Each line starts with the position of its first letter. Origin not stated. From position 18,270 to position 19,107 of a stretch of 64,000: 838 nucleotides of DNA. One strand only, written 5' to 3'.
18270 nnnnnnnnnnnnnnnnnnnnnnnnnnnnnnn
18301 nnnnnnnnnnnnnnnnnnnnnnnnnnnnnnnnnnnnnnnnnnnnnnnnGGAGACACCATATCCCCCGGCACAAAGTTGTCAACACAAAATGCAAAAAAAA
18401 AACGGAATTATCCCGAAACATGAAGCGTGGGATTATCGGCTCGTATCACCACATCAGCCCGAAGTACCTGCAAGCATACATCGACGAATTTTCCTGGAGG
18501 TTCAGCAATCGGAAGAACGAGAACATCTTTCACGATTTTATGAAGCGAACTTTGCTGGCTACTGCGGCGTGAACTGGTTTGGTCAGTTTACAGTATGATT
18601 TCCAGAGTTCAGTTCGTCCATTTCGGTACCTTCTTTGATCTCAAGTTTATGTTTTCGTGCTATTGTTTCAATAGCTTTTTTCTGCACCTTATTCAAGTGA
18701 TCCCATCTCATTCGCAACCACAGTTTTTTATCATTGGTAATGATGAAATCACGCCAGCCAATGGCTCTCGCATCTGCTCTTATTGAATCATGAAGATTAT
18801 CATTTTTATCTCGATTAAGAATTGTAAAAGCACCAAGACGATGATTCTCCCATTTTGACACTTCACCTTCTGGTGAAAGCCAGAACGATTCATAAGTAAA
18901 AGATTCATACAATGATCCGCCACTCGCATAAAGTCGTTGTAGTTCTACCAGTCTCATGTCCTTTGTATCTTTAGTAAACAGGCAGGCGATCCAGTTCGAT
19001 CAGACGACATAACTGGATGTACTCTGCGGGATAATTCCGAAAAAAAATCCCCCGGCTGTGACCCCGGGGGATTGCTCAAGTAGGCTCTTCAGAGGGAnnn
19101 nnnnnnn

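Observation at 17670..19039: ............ 12-mer found three times, once as an inverted pair around a Cys-rich gene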

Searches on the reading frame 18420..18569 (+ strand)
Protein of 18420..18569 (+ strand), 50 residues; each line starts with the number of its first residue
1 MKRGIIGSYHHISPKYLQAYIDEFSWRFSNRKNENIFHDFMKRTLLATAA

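Call 15: find_homologous_proteins(query=window:18420-18569:+, max_evalue=0.001)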
Query seq(50 aa): no candidate shares three 5-residue words with the query. No homologue found.
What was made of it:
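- Tried and rejected: The word-indexed protein search with the 50-aa remnant found nothing (call 15).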

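Call 23: search_dna_similar(query=window:18420-18569:+, collection=plasmids, mode=protein, max_evalue=0.001, max_rows=30)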
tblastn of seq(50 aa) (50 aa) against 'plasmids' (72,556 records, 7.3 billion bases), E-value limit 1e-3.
Records with a match: 7; places in all: 8; records where one place covers at least 80% of the query: 1.
Best place of each record, by identity: 60-80% 2; <60% 5.
By first word of the organism name: Bacteroides 2; Candidatus 1; Treponema 1; Methylocystis 1; Salipiger 1; Sulfitobacter 1.
By predicted mobility (MOB-suite, as given by PLSDB): non-mobilizable 4; mobilizable 2; conjugative 1.
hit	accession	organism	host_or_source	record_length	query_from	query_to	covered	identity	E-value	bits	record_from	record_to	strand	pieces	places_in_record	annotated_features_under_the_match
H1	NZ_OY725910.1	Bacteroides finegoldii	-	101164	2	31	60%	66.7%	6e-5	44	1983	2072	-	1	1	none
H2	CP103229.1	Bacteroides faecis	Homo sapiens,cell culture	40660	2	32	62%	64.5%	2e-5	46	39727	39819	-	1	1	IS1595 family transposase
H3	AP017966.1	Candidatus Megaera polyxenophila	-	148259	1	46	92%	43.5%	4e-8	54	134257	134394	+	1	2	transposase | hypothetical protein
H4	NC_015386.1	Treponema succinifaciens DSM 2489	colon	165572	1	30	60%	56.7%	1e-4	44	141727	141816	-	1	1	IS1595 family transposase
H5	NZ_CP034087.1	Methylocystis rosea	cell culture,groundwater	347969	1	31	62%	51.6%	4e-5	45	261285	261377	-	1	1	IS1595 family transposase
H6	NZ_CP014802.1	Salipiger profundus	single cell,environmental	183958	1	31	62%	51.6%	5e-4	42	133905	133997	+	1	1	IS1595 family transposase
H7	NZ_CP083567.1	Sulfitobacter sp. W027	-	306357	1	36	72%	41.7%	4e-4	42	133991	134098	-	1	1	IS1595 family transposase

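Call 24: search_dna_similar(query=window:18420-18569:+, collection=phages, mode=protein, max_evalue=0.001, max_rows=30)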
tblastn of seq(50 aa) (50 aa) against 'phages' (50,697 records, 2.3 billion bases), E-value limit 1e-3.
Records with a match: 1; places in all: 1; records where one place covers at least 80% of the query: 0.
Best place of each record, by identity: <60% 1.
By first word of the organism name: Bacteriophage 1.
By host as written in the record: - 1.
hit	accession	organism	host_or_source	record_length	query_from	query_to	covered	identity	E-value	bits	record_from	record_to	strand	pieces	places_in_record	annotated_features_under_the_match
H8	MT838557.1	Bacteriophage sp.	human fecal samples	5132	2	32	62%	58.1%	9e-5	42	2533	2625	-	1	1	record has no annotation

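Call 32: get_annotated_region(hit=H2, flank=2500)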
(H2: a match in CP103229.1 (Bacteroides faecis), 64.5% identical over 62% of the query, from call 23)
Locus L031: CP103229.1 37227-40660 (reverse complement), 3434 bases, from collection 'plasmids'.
description: Bacteroides faecis strain BFG-554 plasmid unnamed1, complete sequence
organism: Bacteroides faecis (NCBI taxid 674529)
taxonomy: Bacteria; Bacteroidota; Bacteroidia; Bacteroidales; Bacteroidaceae; Bacteroides; Bacteroides faecis
host: -; source: Homo sapiens,cell culture; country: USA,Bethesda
typing (MOB-suite, as given by PLSDB): conjugative; replicon rep_cluster_663; relaxase MOBP; mating-pair formation MPF_T
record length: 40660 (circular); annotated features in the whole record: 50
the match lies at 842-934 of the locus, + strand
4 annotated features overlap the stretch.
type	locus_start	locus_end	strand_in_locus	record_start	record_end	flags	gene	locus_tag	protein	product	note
CDS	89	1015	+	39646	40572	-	-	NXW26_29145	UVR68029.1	IS1595 family transposase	-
CDS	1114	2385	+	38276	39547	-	-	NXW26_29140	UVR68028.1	hypothetical protein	-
CDS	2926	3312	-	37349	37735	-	-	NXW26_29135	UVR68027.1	helix-turn-helix domain-containing protein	-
CDS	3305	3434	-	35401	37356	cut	-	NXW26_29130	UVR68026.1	type IV secretion system DNA-binding domain-containing protein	-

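Call 33: get_annotated_region(hit=H3, flank=2500)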
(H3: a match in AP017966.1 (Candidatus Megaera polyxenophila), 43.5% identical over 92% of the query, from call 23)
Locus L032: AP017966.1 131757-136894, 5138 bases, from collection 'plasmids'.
description: Candidatus Megaera polyxenophila plasmid pPCS148 DNA, complete sequence, strain: PCS
organism: Candidatus Megaera polyxenophila (NCBI taxid 988779)
taxonomy: Bacteria; Pseudomonadota; Alphaproteobacteria; Rickettsiales; Rickettsiaceae; Candidatus Megaera; Candidatus Megaera polyxenophila
host: -; source: -; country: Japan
typing (MOB-suite, as given by PLSDB): non-mobilizable
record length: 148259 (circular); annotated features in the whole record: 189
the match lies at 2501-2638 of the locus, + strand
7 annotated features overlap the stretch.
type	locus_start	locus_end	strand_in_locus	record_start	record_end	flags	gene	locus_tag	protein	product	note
CDS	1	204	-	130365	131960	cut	-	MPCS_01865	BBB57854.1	DNA/RNA helicase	-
CDS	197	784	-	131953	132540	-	-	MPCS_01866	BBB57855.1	luxR family transcriptional regulator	-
CDS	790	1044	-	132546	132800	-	-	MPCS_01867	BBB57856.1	hypothetical protein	-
CDS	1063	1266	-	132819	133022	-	-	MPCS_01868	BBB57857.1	hypothetical protein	-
CDS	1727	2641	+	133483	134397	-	-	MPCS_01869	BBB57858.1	transposase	-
CDS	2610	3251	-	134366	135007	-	-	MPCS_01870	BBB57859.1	hypothetical protein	-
CDS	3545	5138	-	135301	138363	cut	-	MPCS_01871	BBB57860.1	membrane protein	-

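Call 34: get_annotated_region(hit=H4, flank=2500)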
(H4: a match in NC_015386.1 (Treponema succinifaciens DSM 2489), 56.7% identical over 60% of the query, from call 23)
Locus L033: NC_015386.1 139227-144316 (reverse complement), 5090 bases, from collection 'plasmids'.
description: Treponema succinifaciens DSM 2489 plasmid pTRESU01, complete sequence
organism: Treponema succinifaciens DSM 2489 (NCBI taxid 869209)
taxonomy: Bacteria; Spirochaetota; Spirochaetia; Spirochaetales; Treponemataceae; Treponema; Treponema succinifaciens; Treponema succinifaciens DSM 2489
host: -; source: colon; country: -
typing (MOB-suite, as given by PLSDB): non-mobilizable; mating-pair formation MPF_T
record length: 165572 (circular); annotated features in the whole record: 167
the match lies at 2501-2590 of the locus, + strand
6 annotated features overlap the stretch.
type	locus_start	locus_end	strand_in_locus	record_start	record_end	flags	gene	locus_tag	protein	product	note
CDS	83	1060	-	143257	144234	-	-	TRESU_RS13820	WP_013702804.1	hypothetical protein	-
CDS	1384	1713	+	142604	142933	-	-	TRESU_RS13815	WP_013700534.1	hypothetical protein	-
CDS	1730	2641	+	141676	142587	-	-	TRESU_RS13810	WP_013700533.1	IS1595 family transposase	-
CDS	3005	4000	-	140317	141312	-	-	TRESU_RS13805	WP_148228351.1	hypothetical protein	-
CDS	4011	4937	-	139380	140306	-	-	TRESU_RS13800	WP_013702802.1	hypothetical protein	-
CDS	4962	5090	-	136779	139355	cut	-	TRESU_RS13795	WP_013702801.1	ATPase AAA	-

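Call 40: find_related_loci(query=A1, collection=genome_contigs, flank=4000)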
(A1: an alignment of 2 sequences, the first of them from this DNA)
Query A1 (50 aa) in genome_contigs; peptide patterns used: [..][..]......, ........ (x = any residue, [..] = any of these).
70 stretches matched a pattern; 1 encode a relative of the query (tblastn E <= 1e-3); 1 distinct loci.
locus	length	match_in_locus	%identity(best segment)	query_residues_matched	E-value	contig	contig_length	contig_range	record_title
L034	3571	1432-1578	46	1-50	3e-13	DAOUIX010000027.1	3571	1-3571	MAG TPA_asm: Chloroflexota bacterium isolate S29_215 k147_327926, whole genome shotgun sequence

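Call 53: search_dna_similar(query=L033:1730-2638:+, collection=plasmids, mode=protein, max_evalue=1e-30, max_rows=40)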
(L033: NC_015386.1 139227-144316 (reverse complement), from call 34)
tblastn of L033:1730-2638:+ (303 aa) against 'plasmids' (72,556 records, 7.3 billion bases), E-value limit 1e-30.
Records with a match: 10; places in all: 11; records where one place covers at least 80% of the query: 10.
Best place of each record, by identity: >=99% 1; <60% 9.
By first word of the organism name: Bacteroides 2; Entomospira 2; Treponema 1; Candidatus 1; Phocaeicola 1; Geminicoccaceae 1; Sulfitobacter 1; Methylocystis 1.
By predicted mobility (MOB-suite, as given by PLSDB): non-mobilizable 8; conjugative 1; mobilizable 1.
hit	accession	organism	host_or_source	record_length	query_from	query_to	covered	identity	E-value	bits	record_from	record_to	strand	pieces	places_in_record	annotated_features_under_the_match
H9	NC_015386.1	Treponema succinifaciens DSM 2489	colon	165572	1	303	100%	100.0%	1e-180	559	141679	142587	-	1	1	IS1595 family transposase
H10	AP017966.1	Candidatus Megaera polyxenophila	-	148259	1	301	99%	54.0%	1e-90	301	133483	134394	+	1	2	transposase | hypothetical protein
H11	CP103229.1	Bacteroides faecis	Homo sapiens,cell culture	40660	2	301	99%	36.5%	7e-35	140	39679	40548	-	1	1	IS1595 family transposase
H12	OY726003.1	Phocaeicola massiliensis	-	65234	2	284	93%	37.9%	1e-38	151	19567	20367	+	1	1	record has no annotation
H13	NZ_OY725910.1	Bacteroides finegoldii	-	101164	2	284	93%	37.1%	7e-33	135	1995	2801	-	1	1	none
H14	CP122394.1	Geminicoccaceae bacterium SCSIO 64248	Montipora informis (coral)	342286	1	296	98%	34.3%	7e-41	158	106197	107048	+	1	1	IS1595 family transposase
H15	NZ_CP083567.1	Sulfitobacter sp. W027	-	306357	6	298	97%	34.5%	7e-36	143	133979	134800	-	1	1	IS1595 family transposase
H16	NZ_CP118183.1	Entomospira culicis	Culex pipiens,cell culture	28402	2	301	99%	32.6%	2e-36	145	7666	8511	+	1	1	IS1595 family transposase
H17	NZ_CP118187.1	Entomospira culicis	Culex pipiens,cell culture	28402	2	301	99%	32.6%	2e-36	145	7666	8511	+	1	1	IS1595 family transposase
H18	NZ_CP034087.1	Methylocystis rosea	cell culture,groundwater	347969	2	286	94%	33.2%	5e-32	132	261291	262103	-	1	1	IS1595 family transposase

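Call 54: search_dna_similar(query=L033:1730-2638:+, collection=phages, mode=protein, max_evalue=1e-20, max_rows=30)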
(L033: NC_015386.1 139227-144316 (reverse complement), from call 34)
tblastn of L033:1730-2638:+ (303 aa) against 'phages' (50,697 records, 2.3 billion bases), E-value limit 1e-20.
Records with a match: 2; places in all: 2; records where one place covers at least 80% of the query: 2.
Best place of each record, by identity: <60% 2.
By first word of the organism name: Bacteriophage 2.
By host as written in the record: - 2.
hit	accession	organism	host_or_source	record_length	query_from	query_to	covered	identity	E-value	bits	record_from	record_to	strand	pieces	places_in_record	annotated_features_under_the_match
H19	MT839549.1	Bacteriophage sp.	human fecal samples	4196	9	296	95%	35.5%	4e-28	119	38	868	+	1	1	record has no annotation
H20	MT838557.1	Bacteriophage sp.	human fecal samples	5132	2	286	94%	33.8%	6e-30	124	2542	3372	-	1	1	record has no annotation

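Call 55: get_annotated_region(hit=H12, flank=3500)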
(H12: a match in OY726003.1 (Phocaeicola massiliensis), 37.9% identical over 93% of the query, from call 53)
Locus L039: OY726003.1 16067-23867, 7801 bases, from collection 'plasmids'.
description: Phocaeicola massiliensis strain Bacteroides massiliensis TSDC17.2-1.1 genome assembly, plasmid: 29
organism: Phocaeicola massiliensis (NCBI taxid 204516)
taxonomy: Bacteria; Bacteroidota; Bacteroidia; Bacteroidales; Bacteroidaceae; Phocaeicola; Phocaeicola massiliensis
host: -; source: -; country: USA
typing (MOB-suite, as given by PLSDB): non-mobilizable
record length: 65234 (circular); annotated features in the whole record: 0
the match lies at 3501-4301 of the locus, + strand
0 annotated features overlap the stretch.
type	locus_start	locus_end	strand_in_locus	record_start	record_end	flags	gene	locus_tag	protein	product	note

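Call 56: get_annotated_region(hit=H14, flank=3500)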
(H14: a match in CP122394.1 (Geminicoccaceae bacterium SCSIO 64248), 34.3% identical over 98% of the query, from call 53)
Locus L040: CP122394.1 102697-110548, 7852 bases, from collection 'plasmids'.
description: Geminicoccaceae bacterium SCSIO 64248 plasmid p1, complete sequence
organism: Geminicoccaceae bacterium SCSIO 64248 (NCBI taxid 3035935)
taxonomy: Bacteria; Pseudomonadota; Alphaproteobacteria; Geminicoccales; Geminicoccaceae; ; Geminicoccaceae bacterium SCSIO 64248
host: -; source: Montipora informis (coral); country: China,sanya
typing (MOB-suite, as given by PLSDB): non-mobilizable
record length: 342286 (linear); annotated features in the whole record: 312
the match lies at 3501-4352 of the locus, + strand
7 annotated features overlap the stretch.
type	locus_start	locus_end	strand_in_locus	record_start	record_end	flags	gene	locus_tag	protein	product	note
CDS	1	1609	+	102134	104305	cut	katG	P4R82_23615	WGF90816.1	catalase/peroxidase HPI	-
CDS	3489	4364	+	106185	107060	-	-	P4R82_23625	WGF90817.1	IS1595 family transposase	-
CDS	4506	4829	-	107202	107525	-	-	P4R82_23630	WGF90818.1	hypothetical protein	-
CDS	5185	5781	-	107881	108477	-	-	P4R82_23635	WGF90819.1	hypothetical protein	-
CDS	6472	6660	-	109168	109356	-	-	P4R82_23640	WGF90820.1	hypothetical protein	-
CDS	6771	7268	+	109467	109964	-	-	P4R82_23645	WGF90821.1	hypothetical protein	-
CDS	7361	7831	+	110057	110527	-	-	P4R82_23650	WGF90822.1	Fur family transcriptional regulator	-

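Call 57: get_annotated_region(hit=H15, flank=3500)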
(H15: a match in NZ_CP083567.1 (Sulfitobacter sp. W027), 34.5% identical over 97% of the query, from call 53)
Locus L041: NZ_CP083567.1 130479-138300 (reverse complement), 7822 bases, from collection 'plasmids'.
description: Sulfitobacter sp. W027 plasmid unnamed3, complete sequence
organism: Sulfitobacter sp. W027 (NCBI taxid 2867025)
taxonomy: Bacteria; Pseudomonadota; Alphaproteobacteria; Rhodobacterales; Roseobacteraceae; Sulfitobacter; Sulfitobacter sp. W027
host: -; source: -; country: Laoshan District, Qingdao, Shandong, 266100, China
typing (MOB-suite, as given by PLSDB): non-mobilizable
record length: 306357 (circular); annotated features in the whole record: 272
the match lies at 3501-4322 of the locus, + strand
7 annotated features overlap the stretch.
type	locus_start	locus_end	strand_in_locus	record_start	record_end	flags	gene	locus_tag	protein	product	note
CDS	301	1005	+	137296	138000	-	-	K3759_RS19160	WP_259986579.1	CoA transferase subunit A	-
CDS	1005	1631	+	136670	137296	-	-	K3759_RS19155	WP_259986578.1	3-oxoacid CoA-transferase subunit B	-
CDS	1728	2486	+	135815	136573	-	-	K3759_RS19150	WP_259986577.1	electron transfer flavoprotein subunit beta/FixA family protein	-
CDS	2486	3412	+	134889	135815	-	-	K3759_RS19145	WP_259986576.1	FAD-binding protein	-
CDS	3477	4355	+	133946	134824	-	-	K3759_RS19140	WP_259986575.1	IS1595 family transposase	-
CDS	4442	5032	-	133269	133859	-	-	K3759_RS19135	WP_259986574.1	hypothetical protein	-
CDS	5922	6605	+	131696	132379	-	-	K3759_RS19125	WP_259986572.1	IS6 family transposase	-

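Call 58: get_annotated_region(hit=H16, flank=3500)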
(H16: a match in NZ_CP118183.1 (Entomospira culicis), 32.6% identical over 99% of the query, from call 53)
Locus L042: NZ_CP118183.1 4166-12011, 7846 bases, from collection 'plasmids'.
description: Entomospira culicis strain BR151 plasmid p28, complete sequence
organism: Entomospira culicis (NCBI taxid 2719989)
taxonomy: Bacteria; Spirochaetota; Spirochaetia; Spirochaetales; Spirochaetaceae; Entomospira; Entomospira culicis
host: -; source: Culex pipiens,cell culture; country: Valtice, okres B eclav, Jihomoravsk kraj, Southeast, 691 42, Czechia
typing (MOB-suite, as given by PLSDB): non-mobilizable
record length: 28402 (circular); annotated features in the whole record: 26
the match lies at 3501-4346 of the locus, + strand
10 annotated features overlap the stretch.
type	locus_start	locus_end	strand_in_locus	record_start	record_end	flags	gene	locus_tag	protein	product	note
CDS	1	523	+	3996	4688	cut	-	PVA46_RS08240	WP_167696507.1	hypothetical protein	-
CDS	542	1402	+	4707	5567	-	-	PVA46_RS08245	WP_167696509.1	hypothetical protein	-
CDS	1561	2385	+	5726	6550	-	-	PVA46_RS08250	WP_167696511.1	Bro-N domain-containing protein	-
CDS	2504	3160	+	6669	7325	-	-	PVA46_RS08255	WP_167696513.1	hypothetical protein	-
CDS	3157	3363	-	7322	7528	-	-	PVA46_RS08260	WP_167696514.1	hypothetical protein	-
CDS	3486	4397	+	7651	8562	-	-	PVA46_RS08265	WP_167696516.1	IS1595 family transposase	-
CDS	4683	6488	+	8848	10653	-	-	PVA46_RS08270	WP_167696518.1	AAA family ATPase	-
CDS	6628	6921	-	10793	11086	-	-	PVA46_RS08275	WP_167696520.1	hypothetical protein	-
CDS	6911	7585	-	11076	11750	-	-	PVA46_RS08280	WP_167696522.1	ParA family protein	-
CDS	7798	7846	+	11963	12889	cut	-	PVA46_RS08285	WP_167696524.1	hypothetical protein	-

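Call 59: get_annotated_region(hit=H18, flank=3500)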
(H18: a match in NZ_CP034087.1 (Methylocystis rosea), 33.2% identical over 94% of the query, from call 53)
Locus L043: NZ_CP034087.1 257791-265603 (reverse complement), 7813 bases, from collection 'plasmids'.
description: Methylocystis rosea strain GW6 plasmid pGW6_1, complete sequence
organism: Methylocystis rosea (NCBI taxid 173366)
taxonomy: Bacteria; Pseudomonadota; Alphaproteobacteria; Hyphomicrobiales; Methylocystaceae; Methylocystis; Methylocystis rosea
host: -; source: cell culture,groundwater; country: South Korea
typing (MOB-suite, as given by PLSDB): mobilizable; relaxase MOBP
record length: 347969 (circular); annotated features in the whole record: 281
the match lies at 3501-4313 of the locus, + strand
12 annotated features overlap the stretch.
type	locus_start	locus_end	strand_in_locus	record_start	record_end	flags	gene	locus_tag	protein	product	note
CDS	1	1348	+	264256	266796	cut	-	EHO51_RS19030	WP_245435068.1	CusA/CzcA family heavy metal efflux RND transporter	-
CDS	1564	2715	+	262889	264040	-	-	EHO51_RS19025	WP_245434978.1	TolC family protein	GO:0055085 - transmembrane transport [Evidence IEA]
CDS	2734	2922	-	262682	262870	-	-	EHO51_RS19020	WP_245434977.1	hypothetical protein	-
CDS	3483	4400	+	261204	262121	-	-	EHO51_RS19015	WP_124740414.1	IS1595 family transposase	-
CDS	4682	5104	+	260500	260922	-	-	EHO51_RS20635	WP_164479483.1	hypothetical protein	-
CDS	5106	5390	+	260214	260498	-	-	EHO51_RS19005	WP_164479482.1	hypothetical protein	-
CDS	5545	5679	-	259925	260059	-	-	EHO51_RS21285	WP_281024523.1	hypothetical protein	-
CDS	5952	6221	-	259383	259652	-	-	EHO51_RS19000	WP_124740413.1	hypothetical protein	-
CDS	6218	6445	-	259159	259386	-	-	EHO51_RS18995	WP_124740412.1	hypothetical protein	-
CDS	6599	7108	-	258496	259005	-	-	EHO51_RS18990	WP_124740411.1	MarR family winged helix-turn-helix transcriptional regulator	GO:0006355 - regulation of DNA-templated transcription [Evidence IEA]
CDS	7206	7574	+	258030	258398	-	-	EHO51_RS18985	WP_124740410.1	antibiotic biosynthesis monooxygenase family protein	-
CDS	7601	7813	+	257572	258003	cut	-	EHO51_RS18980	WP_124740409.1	hypothetical protein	-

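Call 60: get_annotated_region(hit=H20, flank=3500)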
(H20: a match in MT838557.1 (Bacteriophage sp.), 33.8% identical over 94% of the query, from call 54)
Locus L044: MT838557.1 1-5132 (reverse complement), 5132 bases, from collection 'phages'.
description: UNVERIFIED: Bacteriophage sp. clone scaffold_8020 genomic sequence.
organism: Bacteriophage sp. (NCBI taxid 38018)
taxonomy: Viruses
host: -; source: human fecal samples; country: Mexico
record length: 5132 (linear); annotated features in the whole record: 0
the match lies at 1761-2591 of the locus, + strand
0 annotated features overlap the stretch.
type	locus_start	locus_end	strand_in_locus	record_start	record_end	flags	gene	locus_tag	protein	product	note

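Call 102: find_related_loci(query=A3, collection=viral_contigs, flank=4000)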
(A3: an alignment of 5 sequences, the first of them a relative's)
Query A3 (303 aa) in viral_contigs; peptide patterns used: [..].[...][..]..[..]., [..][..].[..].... (x = any residue, [..] = any of these).
509 stretches matched a pattern; 488 encode a relative of the query (tblastn E <= 1e-3); the best 80 are kept; 80 distinct loci.
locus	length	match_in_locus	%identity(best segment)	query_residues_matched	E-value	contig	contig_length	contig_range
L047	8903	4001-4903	60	1-300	9e-114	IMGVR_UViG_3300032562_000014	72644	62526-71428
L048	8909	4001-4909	57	1-302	1e-111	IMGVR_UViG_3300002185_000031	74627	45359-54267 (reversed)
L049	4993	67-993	57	1-301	3e-111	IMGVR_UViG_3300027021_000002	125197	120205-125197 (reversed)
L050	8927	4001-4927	57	1-301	3e-111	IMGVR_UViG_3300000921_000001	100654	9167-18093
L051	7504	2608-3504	59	1-301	3e-110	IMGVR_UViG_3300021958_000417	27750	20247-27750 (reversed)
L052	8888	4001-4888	59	1-302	6e-107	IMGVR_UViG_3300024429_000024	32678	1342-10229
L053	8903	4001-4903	56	1-300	9e-104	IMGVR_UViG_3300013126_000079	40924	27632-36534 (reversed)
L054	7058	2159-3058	56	1-301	1e-100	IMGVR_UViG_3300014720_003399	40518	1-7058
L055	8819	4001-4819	43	2-290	4e-64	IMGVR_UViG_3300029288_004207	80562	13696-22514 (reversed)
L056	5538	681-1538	40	1-286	1e-61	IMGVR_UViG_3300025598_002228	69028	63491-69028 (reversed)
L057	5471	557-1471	54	1-301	1e-103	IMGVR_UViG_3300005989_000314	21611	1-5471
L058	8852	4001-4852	38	2-299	2e-57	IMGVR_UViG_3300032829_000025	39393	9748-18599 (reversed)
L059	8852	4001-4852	38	2-299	2e-57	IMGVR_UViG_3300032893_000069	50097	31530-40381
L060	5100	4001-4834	39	2-296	2e-57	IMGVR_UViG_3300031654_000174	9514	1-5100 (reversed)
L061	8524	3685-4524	39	2-298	3e-56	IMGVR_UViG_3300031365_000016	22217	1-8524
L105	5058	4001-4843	36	1-298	2e-50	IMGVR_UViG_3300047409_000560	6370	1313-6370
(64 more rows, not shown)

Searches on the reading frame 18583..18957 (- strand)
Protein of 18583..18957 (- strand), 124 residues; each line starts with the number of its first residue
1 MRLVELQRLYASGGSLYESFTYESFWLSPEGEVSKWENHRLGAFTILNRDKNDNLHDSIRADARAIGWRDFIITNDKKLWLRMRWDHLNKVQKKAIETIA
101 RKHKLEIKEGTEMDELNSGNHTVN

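Call 11: search_protein_families(library=pfam, proteins=[window:18583-18957:-], max_evalue=0.01)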
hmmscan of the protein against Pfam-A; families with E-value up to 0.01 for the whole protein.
window:18583-18957:- (124 aa): 0 families

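Call 12: search_protein_families(library=phrogs, proteins=[window:18583-18957:-], max_evalue=0.01)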
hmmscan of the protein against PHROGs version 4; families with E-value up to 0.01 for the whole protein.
window:18583-18957:- (124 aa): 0 families

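Call 19: find_encoding_contigs(protein=window:18583-18957:-, flank=6000, max_places=10)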
Protein window:18583-18957:- (124 aa): 3 contigs read that carry it; 3 places shown.
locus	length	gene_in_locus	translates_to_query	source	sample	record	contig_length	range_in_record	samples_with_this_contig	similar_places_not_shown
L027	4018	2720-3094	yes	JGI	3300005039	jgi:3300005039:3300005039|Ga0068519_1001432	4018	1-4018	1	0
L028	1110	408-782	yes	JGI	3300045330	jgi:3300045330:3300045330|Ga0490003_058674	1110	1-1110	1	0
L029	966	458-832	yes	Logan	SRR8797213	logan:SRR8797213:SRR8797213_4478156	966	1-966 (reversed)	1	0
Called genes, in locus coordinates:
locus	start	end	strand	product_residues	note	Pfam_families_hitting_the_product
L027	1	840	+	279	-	?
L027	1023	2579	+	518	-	-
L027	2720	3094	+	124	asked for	-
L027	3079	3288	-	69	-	-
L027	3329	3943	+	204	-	-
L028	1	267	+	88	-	?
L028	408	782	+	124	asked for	-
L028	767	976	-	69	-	-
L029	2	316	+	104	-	?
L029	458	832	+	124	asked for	-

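Call 66: search_protein_families(library=padloc, proteins=[window:18583-18957:-], max_evalue=0.1)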
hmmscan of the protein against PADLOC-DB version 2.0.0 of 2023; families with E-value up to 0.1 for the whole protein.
window:18583-18957:- (124 aa): 0 families

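Call 67: search_protein_families(library=ncbifam, proteins=[window:18583-18957:-], max_evalue=0.1)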
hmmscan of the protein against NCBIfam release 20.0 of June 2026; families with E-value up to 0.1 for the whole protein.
window:18583-18957:- (124 aa): 0 families

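Call 79: find_homologous_proteins(query=window:18583-18957:-, max_evalue=10)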
Query window:18583-18957:- (124 aa): 2 proteins with E <= 10 among 8 candidates.
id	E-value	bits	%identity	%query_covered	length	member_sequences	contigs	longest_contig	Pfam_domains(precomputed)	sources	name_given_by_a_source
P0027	1.8e-56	208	79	96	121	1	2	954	-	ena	-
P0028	6.5e-54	199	100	74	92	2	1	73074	-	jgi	-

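Call 81: find_encoding_contigs(protein=P0027, flank=3000)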
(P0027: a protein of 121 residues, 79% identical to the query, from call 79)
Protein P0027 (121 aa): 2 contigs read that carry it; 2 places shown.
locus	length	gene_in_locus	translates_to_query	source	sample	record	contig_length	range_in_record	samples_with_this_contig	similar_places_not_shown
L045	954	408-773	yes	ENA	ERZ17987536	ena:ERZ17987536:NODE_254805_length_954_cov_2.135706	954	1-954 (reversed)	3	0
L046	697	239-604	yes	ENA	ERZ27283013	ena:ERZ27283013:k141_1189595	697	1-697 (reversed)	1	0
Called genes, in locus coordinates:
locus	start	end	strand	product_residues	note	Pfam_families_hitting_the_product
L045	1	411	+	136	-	?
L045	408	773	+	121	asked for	-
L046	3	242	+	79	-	?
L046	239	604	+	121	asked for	-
